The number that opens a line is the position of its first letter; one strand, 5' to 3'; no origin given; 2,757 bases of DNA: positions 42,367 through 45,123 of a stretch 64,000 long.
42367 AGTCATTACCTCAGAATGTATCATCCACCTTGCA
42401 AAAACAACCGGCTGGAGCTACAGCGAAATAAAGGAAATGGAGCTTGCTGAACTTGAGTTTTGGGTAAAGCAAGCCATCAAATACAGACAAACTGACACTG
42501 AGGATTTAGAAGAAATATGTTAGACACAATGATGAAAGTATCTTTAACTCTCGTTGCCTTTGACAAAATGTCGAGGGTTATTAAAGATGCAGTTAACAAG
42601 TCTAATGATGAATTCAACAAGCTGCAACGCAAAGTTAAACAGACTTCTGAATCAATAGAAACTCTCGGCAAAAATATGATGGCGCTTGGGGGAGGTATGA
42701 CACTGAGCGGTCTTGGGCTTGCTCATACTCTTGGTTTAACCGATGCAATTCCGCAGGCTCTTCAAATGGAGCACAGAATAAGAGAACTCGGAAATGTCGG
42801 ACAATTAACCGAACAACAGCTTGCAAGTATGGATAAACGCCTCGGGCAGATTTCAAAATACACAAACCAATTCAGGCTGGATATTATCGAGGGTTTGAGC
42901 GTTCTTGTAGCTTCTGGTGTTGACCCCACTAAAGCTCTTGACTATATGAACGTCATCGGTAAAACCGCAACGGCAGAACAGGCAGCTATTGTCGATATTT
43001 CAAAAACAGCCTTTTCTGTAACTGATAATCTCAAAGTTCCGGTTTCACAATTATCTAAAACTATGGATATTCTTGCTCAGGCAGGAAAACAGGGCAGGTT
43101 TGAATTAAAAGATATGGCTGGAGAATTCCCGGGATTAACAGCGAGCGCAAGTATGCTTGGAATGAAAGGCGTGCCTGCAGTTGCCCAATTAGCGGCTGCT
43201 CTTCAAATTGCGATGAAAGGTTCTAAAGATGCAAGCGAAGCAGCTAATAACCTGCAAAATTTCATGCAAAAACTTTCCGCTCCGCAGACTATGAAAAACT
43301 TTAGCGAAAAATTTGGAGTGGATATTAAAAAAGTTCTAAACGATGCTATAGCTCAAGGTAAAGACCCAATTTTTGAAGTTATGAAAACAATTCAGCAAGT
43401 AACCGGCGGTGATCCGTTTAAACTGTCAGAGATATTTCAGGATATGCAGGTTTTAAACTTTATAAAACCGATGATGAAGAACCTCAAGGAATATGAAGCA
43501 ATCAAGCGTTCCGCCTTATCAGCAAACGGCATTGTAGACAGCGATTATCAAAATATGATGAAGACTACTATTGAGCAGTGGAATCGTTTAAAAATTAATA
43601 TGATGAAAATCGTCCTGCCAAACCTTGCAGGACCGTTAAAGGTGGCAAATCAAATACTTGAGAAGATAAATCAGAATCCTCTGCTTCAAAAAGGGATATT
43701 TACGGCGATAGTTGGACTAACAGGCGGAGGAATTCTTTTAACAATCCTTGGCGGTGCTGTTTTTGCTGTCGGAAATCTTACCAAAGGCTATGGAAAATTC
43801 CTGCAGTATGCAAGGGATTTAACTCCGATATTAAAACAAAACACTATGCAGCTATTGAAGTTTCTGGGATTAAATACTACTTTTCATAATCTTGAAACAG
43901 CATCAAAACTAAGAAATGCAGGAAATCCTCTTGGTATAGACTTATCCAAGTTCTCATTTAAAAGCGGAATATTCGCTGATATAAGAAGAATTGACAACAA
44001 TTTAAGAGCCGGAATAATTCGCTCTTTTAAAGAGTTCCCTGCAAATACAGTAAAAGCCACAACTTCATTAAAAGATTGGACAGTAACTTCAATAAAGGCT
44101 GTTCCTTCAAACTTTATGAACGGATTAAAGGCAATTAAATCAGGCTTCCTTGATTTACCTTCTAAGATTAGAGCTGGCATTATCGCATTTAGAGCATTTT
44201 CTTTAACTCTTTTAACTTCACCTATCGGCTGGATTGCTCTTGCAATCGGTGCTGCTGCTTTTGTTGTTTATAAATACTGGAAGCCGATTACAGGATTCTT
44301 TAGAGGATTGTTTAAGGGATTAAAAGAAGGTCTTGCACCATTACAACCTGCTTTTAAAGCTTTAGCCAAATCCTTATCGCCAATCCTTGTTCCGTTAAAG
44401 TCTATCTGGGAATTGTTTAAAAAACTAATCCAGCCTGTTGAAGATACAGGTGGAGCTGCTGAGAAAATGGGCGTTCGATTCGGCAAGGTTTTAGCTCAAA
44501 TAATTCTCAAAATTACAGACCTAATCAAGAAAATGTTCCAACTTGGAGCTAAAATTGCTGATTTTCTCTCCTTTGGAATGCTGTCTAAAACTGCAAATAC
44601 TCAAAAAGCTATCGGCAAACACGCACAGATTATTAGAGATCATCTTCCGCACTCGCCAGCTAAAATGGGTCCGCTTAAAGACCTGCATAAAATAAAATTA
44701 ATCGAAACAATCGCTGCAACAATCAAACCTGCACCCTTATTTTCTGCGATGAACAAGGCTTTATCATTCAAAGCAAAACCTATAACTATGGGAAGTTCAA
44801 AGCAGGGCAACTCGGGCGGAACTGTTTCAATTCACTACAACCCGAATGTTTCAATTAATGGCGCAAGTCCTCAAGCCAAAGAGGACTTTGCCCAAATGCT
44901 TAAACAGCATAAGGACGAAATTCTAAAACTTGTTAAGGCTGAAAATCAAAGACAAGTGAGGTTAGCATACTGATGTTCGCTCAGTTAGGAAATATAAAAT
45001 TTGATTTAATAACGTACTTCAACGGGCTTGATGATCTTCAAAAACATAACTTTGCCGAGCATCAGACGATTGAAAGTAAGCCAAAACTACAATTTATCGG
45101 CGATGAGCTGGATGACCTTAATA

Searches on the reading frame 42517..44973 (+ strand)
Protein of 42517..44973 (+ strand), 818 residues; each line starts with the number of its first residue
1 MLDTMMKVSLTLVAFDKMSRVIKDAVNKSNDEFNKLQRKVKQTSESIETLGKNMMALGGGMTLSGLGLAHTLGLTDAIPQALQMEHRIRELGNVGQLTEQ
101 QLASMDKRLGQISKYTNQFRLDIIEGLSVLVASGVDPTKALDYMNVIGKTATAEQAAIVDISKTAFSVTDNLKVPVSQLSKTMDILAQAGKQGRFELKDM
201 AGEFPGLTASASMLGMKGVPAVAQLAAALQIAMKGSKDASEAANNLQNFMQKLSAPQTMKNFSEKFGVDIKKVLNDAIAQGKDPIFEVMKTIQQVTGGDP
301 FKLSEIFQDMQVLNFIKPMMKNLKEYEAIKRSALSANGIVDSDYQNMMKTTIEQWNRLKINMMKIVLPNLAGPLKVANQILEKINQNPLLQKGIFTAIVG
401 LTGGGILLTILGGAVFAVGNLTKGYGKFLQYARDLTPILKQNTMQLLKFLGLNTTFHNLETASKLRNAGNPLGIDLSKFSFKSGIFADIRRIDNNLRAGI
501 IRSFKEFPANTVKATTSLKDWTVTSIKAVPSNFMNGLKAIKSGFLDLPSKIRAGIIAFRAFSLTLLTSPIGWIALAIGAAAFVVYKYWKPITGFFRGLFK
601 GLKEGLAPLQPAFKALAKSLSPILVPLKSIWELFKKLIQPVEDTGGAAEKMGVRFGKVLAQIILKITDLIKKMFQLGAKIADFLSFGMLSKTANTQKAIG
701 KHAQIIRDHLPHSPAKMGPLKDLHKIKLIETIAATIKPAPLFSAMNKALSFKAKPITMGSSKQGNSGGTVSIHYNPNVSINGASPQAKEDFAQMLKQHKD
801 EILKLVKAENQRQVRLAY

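Call 96: find_encoding_contigs(protein=window:42517-44973:+, flank=10000, max_places=1)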
Protein window:42517-44973:+ (818 aa): 1 contig read that carries it; 1 place shown.
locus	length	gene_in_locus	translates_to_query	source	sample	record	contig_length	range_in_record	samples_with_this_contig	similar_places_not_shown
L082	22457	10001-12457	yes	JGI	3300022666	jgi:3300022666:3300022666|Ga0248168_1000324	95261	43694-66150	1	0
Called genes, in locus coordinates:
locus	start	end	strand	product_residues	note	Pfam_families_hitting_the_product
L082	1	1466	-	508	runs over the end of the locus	PF06074:Portal_Mu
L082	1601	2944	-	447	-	PF03237:Terminase_6N, PF17289:Terminase_6C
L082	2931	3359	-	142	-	-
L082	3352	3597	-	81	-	-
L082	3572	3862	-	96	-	-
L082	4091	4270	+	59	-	-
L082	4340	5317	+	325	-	PF10123:Mu-like_Pro_N (weak)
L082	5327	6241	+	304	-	PF03864:Phage_cap_E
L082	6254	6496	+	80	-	-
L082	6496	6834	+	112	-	PF09956:Phage_cement_2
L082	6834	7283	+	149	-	PF07030:Phage_Mu_Gp36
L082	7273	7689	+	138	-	PF09646:Gp37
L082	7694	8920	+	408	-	PF22671:Gp18_domIII_N (weak), PF04984:Phage_sheath_1, PF17482:Phage_sheath_1C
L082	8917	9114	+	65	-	-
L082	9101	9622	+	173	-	PF04985:Phage_tube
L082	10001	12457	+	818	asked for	PF10145:PhageMin_Tail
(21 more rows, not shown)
